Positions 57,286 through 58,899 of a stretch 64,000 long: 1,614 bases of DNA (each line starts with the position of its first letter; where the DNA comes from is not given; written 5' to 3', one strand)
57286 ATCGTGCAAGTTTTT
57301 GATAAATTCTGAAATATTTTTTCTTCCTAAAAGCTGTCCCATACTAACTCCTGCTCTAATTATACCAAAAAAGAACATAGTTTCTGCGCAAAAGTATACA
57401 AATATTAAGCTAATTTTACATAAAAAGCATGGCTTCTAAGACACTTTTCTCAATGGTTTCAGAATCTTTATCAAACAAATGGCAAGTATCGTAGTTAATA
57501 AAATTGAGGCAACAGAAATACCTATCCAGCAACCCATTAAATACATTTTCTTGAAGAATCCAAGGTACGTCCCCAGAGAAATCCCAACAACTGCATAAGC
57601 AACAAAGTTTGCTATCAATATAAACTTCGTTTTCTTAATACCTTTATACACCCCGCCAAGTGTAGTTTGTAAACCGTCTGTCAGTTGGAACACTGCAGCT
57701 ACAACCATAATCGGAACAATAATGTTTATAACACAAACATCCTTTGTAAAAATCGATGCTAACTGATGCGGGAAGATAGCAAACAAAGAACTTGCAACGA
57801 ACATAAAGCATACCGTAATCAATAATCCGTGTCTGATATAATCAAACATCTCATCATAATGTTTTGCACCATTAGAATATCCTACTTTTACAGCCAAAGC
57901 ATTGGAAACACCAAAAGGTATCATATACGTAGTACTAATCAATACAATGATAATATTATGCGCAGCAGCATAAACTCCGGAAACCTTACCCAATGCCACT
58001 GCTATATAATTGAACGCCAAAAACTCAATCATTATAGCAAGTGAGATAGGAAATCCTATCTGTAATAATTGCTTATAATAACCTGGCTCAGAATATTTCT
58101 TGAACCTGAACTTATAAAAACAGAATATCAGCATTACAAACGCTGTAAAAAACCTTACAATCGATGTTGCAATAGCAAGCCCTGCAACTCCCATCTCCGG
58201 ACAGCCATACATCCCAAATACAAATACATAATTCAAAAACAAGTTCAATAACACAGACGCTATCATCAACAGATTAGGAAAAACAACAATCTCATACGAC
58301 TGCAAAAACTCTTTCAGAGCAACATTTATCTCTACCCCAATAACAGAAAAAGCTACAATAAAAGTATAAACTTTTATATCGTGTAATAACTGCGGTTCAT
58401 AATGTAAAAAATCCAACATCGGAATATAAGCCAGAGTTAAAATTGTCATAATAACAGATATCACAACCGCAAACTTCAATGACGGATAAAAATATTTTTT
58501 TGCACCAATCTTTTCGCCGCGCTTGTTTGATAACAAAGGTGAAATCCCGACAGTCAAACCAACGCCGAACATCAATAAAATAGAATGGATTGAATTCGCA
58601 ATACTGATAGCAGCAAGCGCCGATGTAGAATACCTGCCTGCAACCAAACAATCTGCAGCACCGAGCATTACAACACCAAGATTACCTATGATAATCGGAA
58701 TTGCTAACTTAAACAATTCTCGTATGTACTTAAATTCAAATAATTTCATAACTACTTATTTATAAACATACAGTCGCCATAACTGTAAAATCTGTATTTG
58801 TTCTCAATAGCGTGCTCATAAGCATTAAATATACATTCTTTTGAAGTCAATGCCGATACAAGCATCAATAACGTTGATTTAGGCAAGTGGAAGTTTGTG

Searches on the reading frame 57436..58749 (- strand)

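Call 24: search_protein_families(library=ncbifam, proteins=[window:57436-58749:-], max_evalue=0.00001)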
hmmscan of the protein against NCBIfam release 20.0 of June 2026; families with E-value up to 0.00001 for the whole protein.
window:57436-58749:- (437 aa): 9 families
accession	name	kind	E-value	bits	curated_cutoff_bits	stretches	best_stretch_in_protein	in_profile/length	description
TIGR00797.1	matE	subfamily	1.9e-61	208.2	147.4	1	18-408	1-396/396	MATE family efflux transporter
NF001214.0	PRK00187.1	equivalog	7.6e-42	143.9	449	1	9-416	9-431/464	NorM family multidrug efflux MATE transporter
NF000263.1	MATE_multi_NorM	equivalog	3.7e-32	112.3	950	1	6-428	14-447/459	multidrug efflux MATE transporter NorM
NF052396.1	MATE_WgkD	equivalog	3.3e-23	82.4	510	1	9-424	2-421/428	tryglysin-associated MATE efflux transporter WgkD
NF041801.1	MATE_SolL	equivalog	1.3e-15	57.1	780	1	8-426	18-446/458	solanimycin export family MATE transporter SolL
NF007130.1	PRK09575.1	equivalog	8e-12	45.1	445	1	10-431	6-432/435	MATE family efflux transporter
NF007562.1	PRK10189.1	equivalog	7.1e-11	41.5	465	1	7-417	24-448/470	EmmdR/YeeO family multidrug/toxin efflux MATE transporter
NF007690.0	PRK10367.1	equivalog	7.1e-09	35.1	409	1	10-416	9-418/441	MATE family efflux transporter DinF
NF000217.1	MATE_multi_FepA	equivalog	4.4e-06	26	900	1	13-313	18-323/443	multidrug efflux MATE transporter FepA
